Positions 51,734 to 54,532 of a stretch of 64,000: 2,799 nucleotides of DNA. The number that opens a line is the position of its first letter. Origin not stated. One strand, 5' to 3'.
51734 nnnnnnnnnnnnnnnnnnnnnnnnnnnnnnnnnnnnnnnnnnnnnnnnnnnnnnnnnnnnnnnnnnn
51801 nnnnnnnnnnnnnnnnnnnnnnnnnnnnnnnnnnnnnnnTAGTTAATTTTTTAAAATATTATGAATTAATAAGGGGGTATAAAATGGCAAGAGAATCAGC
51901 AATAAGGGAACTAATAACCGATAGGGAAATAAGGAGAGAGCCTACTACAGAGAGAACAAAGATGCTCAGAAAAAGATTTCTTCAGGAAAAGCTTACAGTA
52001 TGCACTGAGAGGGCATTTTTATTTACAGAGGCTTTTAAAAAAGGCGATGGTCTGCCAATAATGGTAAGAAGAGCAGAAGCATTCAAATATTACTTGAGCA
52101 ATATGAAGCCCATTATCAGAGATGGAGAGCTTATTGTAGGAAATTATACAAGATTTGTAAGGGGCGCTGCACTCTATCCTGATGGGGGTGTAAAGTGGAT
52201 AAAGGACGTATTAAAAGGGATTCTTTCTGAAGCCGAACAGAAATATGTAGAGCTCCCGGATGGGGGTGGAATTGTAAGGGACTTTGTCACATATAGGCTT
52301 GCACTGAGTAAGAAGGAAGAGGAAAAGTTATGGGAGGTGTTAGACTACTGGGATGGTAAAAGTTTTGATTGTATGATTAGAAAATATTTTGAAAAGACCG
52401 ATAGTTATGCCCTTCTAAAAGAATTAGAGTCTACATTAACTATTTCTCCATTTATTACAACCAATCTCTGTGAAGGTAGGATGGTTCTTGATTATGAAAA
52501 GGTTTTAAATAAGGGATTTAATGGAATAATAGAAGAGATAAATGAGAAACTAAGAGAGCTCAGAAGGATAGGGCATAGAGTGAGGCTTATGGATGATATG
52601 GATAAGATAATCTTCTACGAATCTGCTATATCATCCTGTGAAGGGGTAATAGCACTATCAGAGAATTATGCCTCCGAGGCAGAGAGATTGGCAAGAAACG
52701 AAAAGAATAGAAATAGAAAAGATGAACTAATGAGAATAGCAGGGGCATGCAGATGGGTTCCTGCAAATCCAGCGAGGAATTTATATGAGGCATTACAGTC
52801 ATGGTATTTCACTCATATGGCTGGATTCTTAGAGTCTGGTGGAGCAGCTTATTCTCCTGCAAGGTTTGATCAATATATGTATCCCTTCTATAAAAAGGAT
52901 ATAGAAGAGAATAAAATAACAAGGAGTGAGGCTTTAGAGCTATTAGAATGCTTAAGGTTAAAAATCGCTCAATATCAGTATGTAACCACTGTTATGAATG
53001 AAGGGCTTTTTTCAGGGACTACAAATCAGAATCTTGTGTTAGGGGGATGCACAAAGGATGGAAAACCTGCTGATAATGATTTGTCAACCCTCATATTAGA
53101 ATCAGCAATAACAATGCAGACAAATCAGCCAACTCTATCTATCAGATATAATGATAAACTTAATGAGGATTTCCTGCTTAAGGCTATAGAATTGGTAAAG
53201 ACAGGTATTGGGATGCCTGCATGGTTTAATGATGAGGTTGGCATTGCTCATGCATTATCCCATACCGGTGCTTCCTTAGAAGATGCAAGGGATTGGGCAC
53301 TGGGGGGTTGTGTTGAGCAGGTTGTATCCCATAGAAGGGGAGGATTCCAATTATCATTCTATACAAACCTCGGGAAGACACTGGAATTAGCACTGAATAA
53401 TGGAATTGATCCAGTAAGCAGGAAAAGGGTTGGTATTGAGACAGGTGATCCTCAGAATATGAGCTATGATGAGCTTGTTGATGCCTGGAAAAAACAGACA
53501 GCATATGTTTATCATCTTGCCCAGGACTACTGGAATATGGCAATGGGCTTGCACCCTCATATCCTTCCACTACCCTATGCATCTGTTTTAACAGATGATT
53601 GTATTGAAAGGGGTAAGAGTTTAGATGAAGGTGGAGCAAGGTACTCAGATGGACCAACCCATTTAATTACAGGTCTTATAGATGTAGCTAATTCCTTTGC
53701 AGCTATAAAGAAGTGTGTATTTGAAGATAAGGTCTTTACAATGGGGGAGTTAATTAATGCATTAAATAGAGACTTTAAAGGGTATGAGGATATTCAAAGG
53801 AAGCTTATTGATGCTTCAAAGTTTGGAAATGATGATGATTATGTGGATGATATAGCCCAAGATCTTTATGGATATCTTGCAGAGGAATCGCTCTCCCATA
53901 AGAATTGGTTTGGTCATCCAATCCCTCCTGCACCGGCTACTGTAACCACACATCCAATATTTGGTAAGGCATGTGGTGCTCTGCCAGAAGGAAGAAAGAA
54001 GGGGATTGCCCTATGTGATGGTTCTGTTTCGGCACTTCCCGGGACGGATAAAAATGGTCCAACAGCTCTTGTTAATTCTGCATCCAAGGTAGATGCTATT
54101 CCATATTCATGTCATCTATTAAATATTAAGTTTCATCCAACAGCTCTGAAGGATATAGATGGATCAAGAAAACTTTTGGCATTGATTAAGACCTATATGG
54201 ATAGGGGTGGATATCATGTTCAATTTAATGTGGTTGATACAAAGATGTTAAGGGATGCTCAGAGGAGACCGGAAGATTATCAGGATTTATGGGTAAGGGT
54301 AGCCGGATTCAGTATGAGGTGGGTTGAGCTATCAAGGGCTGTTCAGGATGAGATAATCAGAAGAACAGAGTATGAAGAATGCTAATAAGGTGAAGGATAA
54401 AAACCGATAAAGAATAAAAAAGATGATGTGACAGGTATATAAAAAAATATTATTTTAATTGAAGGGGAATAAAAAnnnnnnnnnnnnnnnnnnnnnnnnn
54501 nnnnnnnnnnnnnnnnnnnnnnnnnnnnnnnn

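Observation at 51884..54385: Second full-length GRE paralog (GRE2) with divergent active-site loop GGCVEQ and no activase of its own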

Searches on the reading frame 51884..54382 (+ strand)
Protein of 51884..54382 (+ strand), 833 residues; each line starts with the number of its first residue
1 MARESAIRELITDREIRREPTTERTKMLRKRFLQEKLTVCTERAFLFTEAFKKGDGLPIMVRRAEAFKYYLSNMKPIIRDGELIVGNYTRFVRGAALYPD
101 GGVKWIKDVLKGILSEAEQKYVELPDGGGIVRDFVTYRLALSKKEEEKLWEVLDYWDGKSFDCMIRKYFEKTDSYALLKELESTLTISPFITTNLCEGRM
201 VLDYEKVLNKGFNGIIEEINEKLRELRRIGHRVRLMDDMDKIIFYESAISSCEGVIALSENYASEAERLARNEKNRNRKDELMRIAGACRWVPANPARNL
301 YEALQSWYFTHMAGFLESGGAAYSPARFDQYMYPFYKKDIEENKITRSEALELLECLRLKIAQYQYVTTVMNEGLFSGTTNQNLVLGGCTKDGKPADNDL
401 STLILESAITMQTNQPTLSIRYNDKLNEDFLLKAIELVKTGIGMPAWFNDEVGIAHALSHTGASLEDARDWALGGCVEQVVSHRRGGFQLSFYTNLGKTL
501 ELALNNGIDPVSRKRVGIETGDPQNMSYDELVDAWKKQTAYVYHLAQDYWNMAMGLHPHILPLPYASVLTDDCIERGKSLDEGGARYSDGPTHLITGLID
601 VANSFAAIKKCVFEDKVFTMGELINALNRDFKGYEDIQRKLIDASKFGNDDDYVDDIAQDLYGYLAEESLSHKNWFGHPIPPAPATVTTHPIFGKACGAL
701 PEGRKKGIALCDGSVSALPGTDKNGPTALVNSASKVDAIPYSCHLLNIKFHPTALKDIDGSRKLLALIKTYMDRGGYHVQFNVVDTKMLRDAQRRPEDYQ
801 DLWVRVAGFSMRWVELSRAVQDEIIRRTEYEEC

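Call 7: search_protein_families(library=pfam, proteins=[window:51884-54382:+])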
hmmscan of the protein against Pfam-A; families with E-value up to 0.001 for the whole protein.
window:51884-54382:+ (833 aa): 2 families
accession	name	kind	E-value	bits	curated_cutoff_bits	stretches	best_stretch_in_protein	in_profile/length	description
PF02901.20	PFL-like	-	3.7e-188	627.6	24.3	1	22-694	2-647/647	Pyruvate formate lyase-like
PF01228.26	Gly_radical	-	3.9e-26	92.1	22.2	1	714-814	4-106/106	Glycine radical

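Call 8: search_solved_structures(query=window:51884-54382:+, max_evalue=1e-10)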
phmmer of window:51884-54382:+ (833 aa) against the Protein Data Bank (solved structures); distinct sequences matched with E-value up to 1e-10: 36.
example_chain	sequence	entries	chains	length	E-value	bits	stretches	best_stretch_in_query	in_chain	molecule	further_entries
9f3w_A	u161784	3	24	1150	7.8e-159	533.4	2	19-831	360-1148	Choline trimethylamine-lyase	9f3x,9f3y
1r8w_A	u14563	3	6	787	1.3e-157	529.4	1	21-830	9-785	glycerol dehydratase | B12-independent glycerol dehydratase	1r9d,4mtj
5i2a_A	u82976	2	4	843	6e-137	461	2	26-631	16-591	Diol-dehydratase | Diol dehydratase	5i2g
9rco_A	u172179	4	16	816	4.7e-133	448.2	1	22-830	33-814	Glycyl radical protein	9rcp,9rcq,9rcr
8id1_A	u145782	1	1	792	4e-132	445.1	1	21-830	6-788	Formate C-acetyltransferase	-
6vxc_A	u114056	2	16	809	4.2e-130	438.4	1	205-829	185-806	Trans-4-hydroxy-L-proline dehydratase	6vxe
7e7l_A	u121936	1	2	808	4.1e-125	421.9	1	37-829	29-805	Hydroxyphenylacetic acid decarboxylase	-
5a0u_A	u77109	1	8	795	6.3e-125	421.3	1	20-831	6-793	CHOLINE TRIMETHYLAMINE LYASE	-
5a0z_A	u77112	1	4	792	7.3e-125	421.1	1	20-831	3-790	CHOLINE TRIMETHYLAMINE LYASE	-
2y8n_A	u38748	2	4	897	2.3e-124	419.4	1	22-831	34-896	4-HYDROXYPHENYLACETATE DECARBOXYLASE LARGE SUBUNIT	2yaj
5fay_A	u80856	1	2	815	5.8e-121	408.2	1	20-828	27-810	Choline trimethylamine-lyase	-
8iof_A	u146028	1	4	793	9.5e-121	407.5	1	23-831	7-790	Benzylsuccinate synthase alpha subunit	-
9ht9_A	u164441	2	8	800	1.1e-120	407.3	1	20-828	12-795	Choline trimethylamine-lyase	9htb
5fau_A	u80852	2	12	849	1.2e-120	407.1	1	20-828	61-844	Choline trimethylamine-lyase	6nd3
9r0v_A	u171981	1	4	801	1.2e-120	407.1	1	20-828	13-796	Choline trimethylamine-lyase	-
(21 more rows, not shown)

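Call 9: search_protein_families(library=ncbifam, proteins=[window:51884-54382:+])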
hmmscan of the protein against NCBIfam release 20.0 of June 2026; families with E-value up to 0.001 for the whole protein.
window:51884-54382:+ (833 aa): 12 families
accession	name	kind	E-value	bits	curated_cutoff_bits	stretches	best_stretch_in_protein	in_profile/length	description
NF033718.1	indole_decarb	equivalog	3e-225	750.3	1100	1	11-831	21-867/868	indoleacetate decarboxylase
TIGR01774.1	PFL2-3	subfamily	4.9e-173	577.4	678.2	1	22-830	3-784/786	formate C-acetyltransferase/glycerol dehydratase family glycyl radical enzyme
NF033715.1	glycyl_HPDL_Lrg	equivalog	3.6e-168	561.1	1150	1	9-832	25-901/901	4-hydroxyphenylacetate decarboxylase large subunit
NF043068.1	glycl_HYPD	equivalog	2e-157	525.6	1100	1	22-830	1-782/784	trans-4-hydroxy-L-proline dehydratase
NF048011.1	SfplDhtHpsGDes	equivalog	5.2e-156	521.2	1000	1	4-831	4-820/821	(2S)-3-sulfopropanediol dehydratase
TIGR04394.1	choline_CutC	equivalog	2.9e-152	509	1050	1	22-831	2-787/789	choline trimethylamine-lyase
NF048009.1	SfplDhtHpfGKleb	equivalog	4.6e-136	455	1000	1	24-830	27-822/824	(2S)-3-sulfopropanediol dehydratase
NF007437.0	PRK09983.1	equivalog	6.7e-129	431.2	1109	1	22-830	2-763/765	formate C-acetyltransferase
TIGR01255.1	pyr_form_ly_1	equivalog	3.1e-38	131.7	994.2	1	280-830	216-741/744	formate C-acetyltransferase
NF038360.1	rad_fix_GrcA3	exception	6.1e-17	61.5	158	1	763-831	8-76/78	autonomous glycyl radical cofactor GrcA3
NF008341.1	PRK11127.1-1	equivalog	4.7e-12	45.7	145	1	771-829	18-76/80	autonomous glycyl radical cofactor GrcA2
TIGR04365.1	spare_glycyl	equivalog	1.3e-08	35.2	170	1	773-828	66-121/126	autonomous glycyl radical cofactor GrcA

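Call 13: find_homologous_proteins(query=window:51884-54382:+, max_evalue=1e-50)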
Query window:51884-54382:+ (833 aa): 1306 proteins with E <= 1e-50 among 8000 candidates; the best 120 are listed.
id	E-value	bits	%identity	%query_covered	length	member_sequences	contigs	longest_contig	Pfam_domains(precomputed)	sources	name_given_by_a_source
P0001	0.0e+0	1934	100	100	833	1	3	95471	PF02901.21,PF01228.27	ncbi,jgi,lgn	jgi:formate C-acetyltransferase/4-hydroxyphenylacetate decarboxylase large subunit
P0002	0.0e+0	1046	56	100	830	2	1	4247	PF02901.21,PF01228.27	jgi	jgi:formate C-acetyltransferase/4-hydroxyphenylacetate decarboxylase large subunit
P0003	0.0e+0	1037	57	99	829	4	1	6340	PF02901.21,PF01228.27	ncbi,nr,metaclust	ncbi:MAG: hypothetical protein AMJ42_03745 [Deltaproteobacteria bacterium DG_8]|nr:MAG: hypothetical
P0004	0.0e+0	1034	57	99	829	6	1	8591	PF02901.21,PF01228.27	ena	-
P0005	0.0e+0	1032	56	99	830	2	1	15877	PF02901.21,PF01228.27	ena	-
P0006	0.0e+0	1032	56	99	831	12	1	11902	PF02901.21,PF01228.27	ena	-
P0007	0.0e+0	1025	56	99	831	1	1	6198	PF02901.21,PF01228.27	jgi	jgi:formate C-acetyltransferase/4-hydroxyphenylacetate decarboxylase large subunit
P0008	0.0e+0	1025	56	100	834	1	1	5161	PF02901.21,PF01228.27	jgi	jgi:formate C-acetyltransferase/4-hydroxyphenylacetate decarboxylase large subunit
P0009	1.0e-297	1008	55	100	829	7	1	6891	PF02901.21,PF01228.27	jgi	-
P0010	4.3e-295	999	55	99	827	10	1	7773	PF02901.21,PF01228.27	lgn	-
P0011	5.7e-295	999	55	100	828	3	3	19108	PF02901.21,PF01228.27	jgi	jgi:formate C-acetyltransferase/4-hydroxyphenylacetate decarboxylase large subunit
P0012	5.4e-293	992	55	98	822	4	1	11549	PF02901.21,PF01228.27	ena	-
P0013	2.5e-292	990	54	98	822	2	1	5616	PF02901.21,PF01228.27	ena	-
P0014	1.8e-289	981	53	98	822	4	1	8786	PF02901.21,PF01228.27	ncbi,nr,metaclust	ncbi:MAG: hypothetical protein AMJ42_04625 [Deltaproteobacteria bacterium DG_8]|nr:MAG: hypothetical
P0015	5.7e-289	979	54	99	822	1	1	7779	PF02901.21,PF01228.27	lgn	-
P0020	4.9e-287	972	53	98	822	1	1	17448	PF02901.21,PF01228.27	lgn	-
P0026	3.4e-284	963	53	100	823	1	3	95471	PF02901.21,PF01228.27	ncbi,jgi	jgi:formate C-acetyltransferase/4-hydroxyphenylacetate decarboxylase large subunit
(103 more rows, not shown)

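Call 16: find_encoding_contigs(protein=P0001, flank=10000, max_places=3)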
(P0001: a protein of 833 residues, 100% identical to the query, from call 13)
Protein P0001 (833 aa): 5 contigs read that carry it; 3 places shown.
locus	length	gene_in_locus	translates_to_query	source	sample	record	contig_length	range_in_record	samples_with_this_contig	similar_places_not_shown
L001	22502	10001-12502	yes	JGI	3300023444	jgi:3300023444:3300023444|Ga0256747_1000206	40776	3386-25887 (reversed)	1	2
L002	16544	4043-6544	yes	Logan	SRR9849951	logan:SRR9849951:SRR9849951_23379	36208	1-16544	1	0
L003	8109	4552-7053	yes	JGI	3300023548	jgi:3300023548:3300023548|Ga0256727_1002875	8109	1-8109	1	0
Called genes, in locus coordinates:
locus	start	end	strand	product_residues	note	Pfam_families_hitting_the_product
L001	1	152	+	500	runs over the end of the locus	PF06980:DUF1302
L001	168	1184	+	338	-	-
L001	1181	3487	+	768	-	PF03176:MMPL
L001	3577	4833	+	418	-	PF07044:DUF1329, PF17131:TP_0789-like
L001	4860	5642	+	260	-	PF00106:adh_short, PF08659:KR, PF13561:adh_short_C2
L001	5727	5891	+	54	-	-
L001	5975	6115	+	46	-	PF01228:Gly_radical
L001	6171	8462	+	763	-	PF01315:Ald_Xan_dh_C, PF02738:MoCoBD_1, PF20256:MoCoBD_2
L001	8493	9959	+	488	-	PF00890:FAD_binding_2 (weak), PF01266:DAO (weak), PF01946:Thi4 (weak), PF03486:HI0933_like (faint), PF12831:FAD_oxidored (faint), PF13450:NAD_binding_8, PF01593:Amino_oxidase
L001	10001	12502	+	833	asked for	PF02901:PFL-like, PF01228:Gly_radical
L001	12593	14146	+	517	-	PF00890:FAD_binding_2 (faint), PF01266:DAO, PF01593:Amino_oxidase (faint), PF01946:Thi4, PF03486:HI0933_like (faint), PF07992:Pyr_redox_2 (weak), PF13450:NAD_binding_8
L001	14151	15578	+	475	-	PF20695:UbiD_N, PF01977:UbiD, PF20696:UbiD_C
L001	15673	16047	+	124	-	PF03795:YCII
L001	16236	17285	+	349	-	PF00070:Pyr_redox (faint), PF00890:FAD_binding_2 (faint), PF01134:GIDA (faint), PF01266:DAO (weak), PF01946:Thi4 (weak), PF07992:Pyr_redox_2 (weak), PF13450:NAD_binding_8, PF01593:Amino_oxidase, +1 more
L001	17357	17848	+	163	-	-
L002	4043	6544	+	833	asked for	PF02901:PFL-like, PF01228:Gly_radical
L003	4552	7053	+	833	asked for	PF02901:PFL-like, PF01228:Gly_radical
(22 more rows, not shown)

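Call 17: find_encoding_contigs(protein=P0011, flank=10000, max_places=3)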
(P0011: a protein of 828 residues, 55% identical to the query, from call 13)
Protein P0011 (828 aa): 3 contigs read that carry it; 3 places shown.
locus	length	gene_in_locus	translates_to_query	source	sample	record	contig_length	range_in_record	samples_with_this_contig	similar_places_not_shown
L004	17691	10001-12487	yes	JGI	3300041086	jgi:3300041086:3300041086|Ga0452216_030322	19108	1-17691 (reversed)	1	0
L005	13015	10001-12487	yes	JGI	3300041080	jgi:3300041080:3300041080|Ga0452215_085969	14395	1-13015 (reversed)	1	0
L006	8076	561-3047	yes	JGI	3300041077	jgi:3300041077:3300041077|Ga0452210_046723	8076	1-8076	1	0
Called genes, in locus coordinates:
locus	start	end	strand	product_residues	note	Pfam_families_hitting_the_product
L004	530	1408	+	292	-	-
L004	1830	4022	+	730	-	PF13424:TPR_12, PF14559:TPR_19, PF13432:TPR_16, PF00515:TPR_1, PF07719:TPR_2, PF13424:TPR_12, PF13414:TPR_11, PF00515:TPR_1, +34 more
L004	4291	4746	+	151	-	PF12900:Pyridox_ox_2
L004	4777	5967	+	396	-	PF01244:Peptidase_M19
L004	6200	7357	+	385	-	PF01266:DAO (faint), PF01494:FAD_binding_3, PF01946:Thi4 (faint), PF03486:HI0933_like (faint), PF07992:Pyr_redox_2 (faint), PF12831:FAD_oxidored (weak)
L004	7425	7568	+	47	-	-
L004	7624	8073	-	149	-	-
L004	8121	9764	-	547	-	PF02776:TPP_enzyme_N, PF00205:TPP_enzyme_M, PF02775:TPP_enzyme_C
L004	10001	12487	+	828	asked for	PF02901:PFL-like, PF01228:Gly_radical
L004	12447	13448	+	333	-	PF04055:Radical_SAM, PF13353:Fer4_12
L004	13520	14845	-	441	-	PF00890:FAD_binding_2 (weak), PF01266:DAO (faint), PF01494:FAD_binding_3 (faint), PF01946:Thi4 (weak), PF03486:HI0933_like, PF07992:Pyr_redox_2 (weak), PF12831:FAD_oxidored (weak), PF13450:NAD_binding_8 (weak), +1 more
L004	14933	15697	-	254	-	PF00753:Lactamase_B, PF14597:Lactamase_B_5 (weak)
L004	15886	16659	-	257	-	PF00977:His_biosynth, PF01207:Dus (weak), PF02581:TMP-TENI (faint), PF03060:NMO (faint)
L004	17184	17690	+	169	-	?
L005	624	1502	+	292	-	-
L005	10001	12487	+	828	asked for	PF02901:PFL-like, PF01228:Gly_radical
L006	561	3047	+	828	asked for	PF02901:PFL-like, PF01228:Gly_radical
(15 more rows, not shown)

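Call 18: find_encoding_contigs(protein=P0005, flank=10000, max_places=3)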
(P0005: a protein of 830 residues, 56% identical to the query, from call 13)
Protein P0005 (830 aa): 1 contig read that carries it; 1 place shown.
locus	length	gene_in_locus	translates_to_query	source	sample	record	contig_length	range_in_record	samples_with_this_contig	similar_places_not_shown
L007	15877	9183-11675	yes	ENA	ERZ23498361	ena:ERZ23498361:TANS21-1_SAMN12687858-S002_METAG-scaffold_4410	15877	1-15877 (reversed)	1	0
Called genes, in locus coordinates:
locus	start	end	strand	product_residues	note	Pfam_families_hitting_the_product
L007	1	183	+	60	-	?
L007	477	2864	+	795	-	PF03176:MMPL, PF02355:SecD_SecF_C (faint), PF02460:Patched (weak), PF12349:Sterol-sensing (weak), PF03176:MMPL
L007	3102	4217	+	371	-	PF07044:DUF1329, PF17131:TP_0789-like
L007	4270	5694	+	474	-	PF06980:DUF1302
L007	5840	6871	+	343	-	-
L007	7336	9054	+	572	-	PF01565:FAD_binding_4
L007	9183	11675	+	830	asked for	PF02901:PFL-like, PF01228:Gly_radical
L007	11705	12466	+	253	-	PF00106:adh_short, PF08659:KR, PF23441:SDR, PF13561:adh_short_C2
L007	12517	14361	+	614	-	PF02730:AFOR_N, PF01314:AFOR_C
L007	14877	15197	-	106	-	-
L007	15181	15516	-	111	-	PF07238:PilZ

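Call 20: list_cluster_members(proteins=[P0001, P0026, P0003])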
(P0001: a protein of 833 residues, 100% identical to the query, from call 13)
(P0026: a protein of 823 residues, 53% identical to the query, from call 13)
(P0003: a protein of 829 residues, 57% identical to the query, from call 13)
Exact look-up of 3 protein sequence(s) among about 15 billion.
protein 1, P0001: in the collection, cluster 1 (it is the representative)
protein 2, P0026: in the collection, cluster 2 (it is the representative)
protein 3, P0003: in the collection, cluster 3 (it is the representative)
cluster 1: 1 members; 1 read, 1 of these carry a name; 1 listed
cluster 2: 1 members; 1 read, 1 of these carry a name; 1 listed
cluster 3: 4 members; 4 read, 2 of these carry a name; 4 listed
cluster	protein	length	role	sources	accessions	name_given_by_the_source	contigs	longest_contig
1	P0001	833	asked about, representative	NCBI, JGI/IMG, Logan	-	formate C-acetyltransferase/4-hydroxyphenylacetate decarboxylase large subunit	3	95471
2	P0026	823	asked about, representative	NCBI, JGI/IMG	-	formate C-acetyltransferase/4-hydroxyphenylacetate decarboxylase large subunit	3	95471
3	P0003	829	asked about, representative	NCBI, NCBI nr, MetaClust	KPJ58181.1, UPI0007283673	MAG: hypothetical protein AMJ42_03745 [Deltaproteobacteria bacterium DG_8] | status=active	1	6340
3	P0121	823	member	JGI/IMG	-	formate C-acetyltransferase/4-hydroxyphenylacetate decarboxylase large subunit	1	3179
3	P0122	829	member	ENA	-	-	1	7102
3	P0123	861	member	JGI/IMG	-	-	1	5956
